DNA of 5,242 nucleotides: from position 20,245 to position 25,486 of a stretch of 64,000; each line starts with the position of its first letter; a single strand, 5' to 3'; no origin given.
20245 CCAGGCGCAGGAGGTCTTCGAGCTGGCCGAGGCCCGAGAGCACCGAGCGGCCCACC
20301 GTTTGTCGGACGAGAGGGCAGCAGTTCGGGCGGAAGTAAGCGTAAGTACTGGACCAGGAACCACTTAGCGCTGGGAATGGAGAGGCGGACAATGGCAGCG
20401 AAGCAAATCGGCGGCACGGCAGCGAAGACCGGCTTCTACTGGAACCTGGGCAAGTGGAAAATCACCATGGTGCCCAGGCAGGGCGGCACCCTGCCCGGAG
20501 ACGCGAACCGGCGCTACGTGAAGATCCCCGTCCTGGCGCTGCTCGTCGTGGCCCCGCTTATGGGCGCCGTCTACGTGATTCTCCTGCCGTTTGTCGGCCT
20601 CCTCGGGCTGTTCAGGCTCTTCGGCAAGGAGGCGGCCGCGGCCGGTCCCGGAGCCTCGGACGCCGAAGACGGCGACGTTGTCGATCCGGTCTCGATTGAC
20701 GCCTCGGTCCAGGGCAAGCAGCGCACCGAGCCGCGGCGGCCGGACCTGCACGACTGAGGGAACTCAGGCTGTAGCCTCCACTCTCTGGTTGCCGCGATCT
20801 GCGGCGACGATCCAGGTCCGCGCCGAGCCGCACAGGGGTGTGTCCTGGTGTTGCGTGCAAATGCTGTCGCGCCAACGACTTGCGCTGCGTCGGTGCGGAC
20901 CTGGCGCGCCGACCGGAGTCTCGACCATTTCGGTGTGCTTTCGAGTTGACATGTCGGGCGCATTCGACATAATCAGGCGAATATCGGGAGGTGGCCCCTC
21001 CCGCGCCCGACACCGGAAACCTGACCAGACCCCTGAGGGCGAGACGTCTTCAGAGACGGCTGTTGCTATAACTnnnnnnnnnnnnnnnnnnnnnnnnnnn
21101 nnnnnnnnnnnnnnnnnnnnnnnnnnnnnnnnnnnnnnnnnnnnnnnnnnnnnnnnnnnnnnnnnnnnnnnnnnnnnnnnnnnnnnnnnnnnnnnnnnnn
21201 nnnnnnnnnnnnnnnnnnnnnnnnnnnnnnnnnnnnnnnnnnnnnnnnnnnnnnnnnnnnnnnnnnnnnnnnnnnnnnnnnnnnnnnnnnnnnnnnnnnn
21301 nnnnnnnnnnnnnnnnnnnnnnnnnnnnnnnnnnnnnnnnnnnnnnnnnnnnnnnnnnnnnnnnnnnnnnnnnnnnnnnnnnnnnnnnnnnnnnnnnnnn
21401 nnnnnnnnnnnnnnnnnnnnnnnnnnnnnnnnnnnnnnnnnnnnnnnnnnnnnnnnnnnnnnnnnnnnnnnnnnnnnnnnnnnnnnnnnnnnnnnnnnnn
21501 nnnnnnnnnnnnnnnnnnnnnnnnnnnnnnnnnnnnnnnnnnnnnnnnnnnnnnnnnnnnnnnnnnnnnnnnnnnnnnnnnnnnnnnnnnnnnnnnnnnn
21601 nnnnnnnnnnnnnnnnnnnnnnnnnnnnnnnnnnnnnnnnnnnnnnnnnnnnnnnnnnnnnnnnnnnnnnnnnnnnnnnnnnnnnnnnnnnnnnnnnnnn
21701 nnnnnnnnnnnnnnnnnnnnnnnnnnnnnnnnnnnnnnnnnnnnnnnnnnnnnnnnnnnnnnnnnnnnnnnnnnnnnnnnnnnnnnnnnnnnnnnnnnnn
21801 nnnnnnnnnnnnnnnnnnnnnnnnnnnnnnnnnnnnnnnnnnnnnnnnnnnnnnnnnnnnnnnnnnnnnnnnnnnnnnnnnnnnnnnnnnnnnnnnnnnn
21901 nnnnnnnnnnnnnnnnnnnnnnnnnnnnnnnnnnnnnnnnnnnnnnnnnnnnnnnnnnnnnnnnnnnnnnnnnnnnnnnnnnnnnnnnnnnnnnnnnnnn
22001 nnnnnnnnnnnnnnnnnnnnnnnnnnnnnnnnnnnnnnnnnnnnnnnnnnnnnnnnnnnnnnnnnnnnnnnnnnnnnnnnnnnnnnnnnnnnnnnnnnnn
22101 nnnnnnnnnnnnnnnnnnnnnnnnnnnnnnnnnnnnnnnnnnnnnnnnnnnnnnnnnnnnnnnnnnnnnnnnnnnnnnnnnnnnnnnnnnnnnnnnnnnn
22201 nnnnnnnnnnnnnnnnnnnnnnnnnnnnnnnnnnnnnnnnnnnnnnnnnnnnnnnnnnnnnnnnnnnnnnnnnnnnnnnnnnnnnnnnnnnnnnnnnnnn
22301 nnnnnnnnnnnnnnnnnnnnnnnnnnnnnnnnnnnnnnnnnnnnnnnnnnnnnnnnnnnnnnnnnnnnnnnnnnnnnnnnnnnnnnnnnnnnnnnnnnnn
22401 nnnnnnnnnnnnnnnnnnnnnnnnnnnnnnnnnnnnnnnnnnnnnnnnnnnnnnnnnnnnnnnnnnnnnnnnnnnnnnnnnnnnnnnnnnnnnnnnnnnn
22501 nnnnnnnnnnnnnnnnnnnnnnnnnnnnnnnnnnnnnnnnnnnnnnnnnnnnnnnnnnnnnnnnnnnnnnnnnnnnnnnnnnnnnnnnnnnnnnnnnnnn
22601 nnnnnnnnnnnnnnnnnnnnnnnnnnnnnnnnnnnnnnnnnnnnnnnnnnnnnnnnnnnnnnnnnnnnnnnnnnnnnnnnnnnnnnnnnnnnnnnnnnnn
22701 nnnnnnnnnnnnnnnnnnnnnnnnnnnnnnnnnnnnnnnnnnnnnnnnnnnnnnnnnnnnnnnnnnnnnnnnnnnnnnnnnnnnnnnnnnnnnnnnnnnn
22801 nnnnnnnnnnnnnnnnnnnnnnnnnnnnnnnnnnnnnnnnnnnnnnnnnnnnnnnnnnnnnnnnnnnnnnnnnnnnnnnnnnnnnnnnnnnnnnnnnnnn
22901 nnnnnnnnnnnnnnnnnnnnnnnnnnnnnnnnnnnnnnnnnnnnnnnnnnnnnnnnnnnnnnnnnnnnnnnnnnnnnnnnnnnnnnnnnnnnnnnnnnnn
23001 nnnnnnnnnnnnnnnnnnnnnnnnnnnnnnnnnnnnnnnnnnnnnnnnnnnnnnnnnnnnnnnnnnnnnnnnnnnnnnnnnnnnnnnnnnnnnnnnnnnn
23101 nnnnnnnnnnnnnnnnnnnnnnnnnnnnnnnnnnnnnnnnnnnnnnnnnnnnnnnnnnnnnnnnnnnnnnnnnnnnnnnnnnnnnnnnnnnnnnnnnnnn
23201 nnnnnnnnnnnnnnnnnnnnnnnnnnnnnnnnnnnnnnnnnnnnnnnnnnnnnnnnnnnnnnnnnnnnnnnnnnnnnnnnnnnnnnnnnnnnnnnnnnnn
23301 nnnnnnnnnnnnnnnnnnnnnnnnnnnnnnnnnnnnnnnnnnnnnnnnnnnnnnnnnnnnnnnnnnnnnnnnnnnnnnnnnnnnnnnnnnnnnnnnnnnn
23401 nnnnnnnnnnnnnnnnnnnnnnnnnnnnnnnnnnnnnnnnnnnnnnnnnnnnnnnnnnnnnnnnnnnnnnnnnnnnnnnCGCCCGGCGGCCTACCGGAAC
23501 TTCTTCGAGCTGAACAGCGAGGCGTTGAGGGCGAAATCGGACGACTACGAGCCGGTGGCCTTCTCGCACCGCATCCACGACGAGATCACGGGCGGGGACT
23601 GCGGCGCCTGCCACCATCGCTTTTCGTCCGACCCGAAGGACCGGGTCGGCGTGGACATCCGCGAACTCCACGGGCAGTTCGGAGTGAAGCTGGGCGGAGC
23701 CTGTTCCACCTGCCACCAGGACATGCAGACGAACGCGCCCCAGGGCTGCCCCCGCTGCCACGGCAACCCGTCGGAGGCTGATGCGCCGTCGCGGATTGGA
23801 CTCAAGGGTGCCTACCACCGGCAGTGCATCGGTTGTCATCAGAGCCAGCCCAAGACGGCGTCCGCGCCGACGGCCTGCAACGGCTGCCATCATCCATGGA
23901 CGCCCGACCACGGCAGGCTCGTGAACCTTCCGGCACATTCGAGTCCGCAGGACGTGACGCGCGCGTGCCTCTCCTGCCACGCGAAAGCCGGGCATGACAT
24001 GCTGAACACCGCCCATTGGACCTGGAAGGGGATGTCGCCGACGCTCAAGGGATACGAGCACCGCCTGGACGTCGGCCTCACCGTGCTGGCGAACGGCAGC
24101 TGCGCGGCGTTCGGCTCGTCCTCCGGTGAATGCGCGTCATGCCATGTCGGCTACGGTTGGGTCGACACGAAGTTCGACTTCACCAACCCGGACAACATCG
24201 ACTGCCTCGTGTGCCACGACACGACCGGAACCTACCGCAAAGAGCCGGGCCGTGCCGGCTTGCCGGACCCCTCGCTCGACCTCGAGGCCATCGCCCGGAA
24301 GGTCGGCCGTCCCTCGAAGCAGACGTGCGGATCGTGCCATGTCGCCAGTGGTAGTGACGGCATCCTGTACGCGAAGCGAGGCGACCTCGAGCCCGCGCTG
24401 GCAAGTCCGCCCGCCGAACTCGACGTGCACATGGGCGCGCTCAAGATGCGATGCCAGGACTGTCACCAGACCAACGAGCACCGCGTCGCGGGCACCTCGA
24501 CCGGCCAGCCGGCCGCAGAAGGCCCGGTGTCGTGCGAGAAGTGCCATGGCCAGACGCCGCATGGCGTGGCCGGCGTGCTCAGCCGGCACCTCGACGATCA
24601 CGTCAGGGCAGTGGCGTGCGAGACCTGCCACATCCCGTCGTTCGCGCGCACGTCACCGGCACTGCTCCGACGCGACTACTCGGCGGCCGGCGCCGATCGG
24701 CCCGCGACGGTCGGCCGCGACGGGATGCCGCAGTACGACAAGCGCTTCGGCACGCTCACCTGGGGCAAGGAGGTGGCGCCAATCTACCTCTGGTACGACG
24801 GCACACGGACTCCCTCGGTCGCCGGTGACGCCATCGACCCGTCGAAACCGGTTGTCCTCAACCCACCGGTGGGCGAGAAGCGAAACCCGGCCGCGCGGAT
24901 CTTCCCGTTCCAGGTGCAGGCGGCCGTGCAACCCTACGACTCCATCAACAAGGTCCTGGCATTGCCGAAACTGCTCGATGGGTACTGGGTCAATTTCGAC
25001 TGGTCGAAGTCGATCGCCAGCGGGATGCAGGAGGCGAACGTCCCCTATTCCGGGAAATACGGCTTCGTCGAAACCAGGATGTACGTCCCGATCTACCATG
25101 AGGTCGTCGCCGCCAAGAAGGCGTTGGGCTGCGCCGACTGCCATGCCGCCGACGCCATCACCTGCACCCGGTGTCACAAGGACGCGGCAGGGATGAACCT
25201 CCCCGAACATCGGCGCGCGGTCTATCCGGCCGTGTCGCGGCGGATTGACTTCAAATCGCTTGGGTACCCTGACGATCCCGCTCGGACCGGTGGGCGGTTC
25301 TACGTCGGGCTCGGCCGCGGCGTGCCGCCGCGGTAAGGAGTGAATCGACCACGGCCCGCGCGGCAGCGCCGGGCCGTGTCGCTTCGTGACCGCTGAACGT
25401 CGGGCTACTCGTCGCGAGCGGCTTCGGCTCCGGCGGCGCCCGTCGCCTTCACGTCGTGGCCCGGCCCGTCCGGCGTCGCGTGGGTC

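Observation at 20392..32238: Uptake [NiFe] hydrogenase physically clustered with three c-type cytochrome genes carrying 26 CXXCH motifs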

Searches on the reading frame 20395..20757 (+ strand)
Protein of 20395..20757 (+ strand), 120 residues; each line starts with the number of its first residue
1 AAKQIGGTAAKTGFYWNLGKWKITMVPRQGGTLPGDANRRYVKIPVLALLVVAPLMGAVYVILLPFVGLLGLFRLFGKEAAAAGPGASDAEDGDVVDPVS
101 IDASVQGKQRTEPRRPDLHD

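Call 5: search_protein_families(library=pfam, proteins=[window:20395-20757:+], max_evalue=0.01)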
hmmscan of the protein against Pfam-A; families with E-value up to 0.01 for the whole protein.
window:20395-20757:+ (120 aa): 0 families

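Call 17: search_protein_families(library=ncbifam, proteins=[window:20395-20757:+], max_evalue=0.001)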
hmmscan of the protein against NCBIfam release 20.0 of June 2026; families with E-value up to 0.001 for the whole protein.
window:20395-20757:+ (120 aa): 0 families

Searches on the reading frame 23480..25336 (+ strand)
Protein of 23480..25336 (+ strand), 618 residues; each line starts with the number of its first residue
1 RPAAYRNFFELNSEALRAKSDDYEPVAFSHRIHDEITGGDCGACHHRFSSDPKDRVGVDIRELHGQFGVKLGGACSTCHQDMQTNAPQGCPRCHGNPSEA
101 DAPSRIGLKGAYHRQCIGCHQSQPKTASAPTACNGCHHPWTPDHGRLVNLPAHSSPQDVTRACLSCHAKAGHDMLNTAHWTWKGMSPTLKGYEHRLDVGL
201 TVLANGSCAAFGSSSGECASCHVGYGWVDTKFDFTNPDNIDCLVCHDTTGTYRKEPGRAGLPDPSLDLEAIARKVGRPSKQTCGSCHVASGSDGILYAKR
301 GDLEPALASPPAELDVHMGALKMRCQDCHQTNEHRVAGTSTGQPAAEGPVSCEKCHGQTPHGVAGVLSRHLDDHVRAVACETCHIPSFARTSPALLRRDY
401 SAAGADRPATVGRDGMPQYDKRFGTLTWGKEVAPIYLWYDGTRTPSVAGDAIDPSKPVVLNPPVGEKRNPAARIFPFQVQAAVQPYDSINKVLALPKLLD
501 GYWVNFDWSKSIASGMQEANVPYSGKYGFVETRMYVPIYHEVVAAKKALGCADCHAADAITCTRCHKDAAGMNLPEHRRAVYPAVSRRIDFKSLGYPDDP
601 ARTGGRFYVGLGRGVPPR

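Call 32: search_solved_structures(query=window:23480-25336:+, max_evalue=0.001, show_alignments=2)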
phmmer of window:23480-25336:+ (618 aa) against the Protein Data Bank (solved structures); distinct sequences matched with E-value up to 0.001: 9.
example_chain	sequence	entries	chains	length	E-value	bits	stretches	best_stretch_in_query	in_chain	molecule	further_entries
1sp3_A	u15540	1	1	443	1.4e-97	330.8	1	155-556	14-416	cytochrome c, putative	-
1gws_A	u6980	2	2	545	1.1e-16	63.5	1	57-138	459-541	HIGH-MOLECULAR-WEIGHT CYTOCHROME C | High-molecular-weight cytochrome c precursor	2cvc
1h29_A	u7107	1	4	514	1.2e-16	63.3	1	57-138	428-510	HIGH-MOLECULAR-WEIGHT CYTOCHROME C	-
2e84_A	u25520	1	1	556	3.1e-15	58.7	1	62-138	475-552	High-molecular-weight cytochrome c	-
1z1n_X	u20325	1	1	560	1.6e-11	46.5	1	74-139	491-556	sixteen heme cytochrome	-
19hc_A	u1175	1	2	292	2.8e-08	35.7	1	70-138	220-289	PROTEIN (NINE-HAEM CYTOCHROME C)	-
1duw_A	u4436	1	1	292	5.1e-06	28.3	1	53-138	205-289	NONAHEME CYTOCHROME C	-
1ofw_A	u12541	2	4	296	8.1e-06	27.6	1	64-138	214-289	NINE-HEME CYTOCHROME C | NINE HEME CYTOCHROME C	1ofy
3cao_A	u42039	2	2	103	0.00033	22.3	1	88-137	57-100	CYTOCHROME C3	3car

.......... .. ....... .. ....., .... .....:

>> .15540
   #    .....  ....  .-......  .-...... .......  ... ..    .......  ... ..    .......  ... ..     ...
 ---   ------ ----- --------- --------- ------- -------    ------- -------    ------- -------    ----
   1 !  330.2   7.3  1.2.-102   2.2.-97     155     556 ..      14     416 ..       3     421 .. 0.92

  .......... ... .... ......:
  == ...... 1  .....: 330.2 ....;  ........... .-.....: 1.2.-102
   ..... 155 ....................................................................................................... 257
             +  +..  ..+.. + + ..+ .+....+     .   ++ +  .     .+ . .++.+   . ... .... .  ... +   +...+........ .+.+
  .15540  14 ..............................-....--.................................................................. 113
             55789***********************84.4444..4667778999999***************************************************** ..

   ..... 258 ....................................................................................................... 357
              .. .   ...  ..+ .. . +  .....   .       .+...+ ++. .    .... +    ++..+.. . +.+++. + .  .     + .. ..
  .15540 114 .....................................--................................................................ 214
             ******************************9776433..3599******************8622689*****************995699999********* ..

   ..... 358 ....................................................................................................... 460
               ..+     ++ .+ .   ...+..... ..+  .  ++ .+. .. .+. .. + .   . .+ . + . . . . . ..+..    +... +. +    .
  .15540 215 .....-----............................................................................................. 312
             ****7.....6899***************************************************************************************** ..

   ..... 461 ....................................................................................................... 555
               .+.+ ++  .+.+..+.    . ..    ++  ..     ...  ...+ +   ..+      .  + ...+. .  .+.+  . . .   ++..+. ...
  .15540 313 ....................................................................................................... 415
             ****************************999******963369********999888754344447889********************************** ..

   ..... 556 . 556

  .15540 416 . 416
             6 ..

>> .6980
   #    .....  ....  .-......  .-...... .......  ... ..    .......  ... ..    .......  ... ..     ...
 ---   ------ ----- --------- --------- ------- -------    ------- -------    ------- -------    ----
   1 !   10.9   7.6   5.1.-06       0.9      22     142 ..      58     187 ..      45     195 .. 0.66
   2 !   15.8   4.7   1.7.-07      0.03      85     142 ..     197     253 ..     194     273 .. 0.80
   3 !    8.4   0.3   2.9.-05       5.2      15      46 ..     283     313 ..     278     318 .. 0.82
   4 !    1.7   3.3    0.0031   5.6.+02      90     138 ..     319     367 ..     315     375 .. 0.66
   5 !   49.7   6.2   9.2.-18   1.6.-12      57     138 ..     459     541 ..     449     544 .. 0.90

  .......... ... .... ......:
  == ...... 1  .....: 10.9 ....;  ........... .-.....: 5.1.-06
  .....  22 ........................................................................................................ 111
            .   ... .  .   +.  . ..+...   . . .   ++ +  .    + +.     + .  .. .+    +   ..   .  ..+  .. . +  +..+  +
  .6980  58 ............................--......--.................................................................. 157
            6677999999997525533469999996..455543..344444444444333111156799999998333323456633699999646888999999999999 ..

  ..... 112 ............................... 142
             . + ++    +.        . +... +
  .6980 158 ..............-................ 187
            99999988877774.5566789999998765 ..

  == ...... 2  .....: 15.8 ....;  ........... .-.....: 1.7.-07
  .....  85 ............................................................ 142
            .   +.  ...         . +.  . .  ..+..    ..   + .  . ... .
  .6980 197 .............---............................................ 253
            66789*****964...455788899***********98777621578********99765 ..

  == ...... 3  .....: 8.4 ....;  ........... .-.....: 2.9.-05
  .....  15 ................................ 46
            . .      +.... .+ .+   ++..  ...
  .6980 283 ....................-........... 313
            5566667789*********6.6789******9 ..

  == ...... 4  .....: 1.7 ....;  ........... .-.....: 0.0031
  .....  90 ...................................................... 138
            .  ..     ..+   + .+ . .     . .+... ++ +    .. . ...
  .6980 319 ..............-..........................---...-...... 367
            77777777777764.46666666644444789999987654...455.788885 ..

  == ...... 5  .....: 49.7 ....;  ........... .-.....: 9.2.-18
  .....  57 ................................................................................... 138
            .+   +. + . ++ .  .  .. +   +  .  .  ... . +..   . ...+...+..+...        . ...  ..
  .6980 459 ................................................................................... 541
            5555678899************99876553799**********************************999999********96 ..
